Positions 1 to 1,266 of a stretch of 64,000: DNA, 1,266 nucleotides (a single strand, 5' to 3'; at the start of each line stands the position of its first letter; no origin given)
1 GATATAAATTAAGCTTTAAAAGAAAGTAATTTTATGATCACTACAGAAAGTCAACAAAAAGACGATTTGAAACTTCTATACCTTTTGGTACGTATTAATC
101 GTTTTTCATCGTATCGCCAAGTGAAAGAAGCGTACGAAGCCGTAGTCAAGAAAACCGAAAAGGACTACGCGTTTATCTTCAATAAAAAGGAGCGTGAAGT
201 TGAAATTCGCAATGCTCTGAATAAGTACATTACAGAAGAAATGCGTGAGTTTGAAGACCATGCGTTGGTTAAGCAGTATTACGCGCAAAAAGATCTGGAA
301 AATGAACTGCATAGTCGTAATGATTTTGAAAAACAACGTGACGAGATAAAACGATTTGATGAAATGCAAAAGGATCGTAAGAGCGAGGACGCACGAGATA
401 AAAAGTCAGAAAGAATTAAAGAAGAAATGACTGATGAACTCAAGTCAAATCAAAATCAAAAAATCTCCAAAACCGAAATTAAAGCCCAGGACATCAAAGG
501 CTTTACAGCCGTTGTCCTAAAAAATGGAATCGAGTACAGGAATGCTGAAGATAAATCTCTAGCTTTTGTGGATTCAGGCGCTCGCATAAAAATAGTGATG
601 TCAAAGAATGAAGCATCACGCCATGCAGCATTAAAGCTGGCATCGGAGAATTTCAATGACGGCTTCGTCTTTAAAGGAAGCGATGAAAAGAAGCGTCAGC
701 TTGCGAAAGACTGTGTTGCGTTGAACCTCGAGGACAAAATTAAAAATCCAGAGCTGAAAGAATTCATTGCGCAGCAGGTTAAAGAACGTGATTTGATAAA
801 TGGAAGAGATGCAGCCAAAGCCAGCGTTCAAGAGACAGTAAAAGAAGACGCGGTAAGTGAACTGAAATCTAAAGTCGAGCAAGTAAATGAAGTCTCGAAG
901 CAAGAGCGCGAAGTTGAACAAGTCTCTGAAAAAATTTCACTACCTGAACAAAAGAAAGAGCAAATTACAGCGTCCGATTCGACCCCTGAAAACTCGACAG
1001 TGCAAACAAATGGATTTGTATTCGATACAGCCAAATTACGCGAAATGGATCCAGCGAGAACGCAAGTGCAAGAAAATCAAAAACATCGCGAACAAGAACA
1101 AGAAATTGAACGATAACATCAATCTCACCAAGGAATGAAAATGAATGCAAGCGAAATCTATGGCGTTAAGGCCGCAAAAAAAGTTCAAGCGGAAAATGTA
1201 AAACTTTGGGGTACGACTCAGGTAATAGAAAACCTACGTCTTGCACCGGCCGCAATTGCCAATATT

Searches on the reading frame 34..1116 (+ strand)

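Call 58: search_protein_families(library=pfam, proteins=[window:34-1116:+], max_evalue=0.01)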
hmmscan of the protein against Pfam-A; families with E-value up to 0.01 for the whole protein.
window:34-1116:+ (360 aa): 1 family
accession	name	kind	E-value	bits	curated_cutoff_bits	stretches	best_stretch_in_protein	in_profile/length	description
PF18821.6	LPD7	-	7.4e-11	42.3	27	1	158-247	4-90/92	Large polyvalent protein-associated domain 7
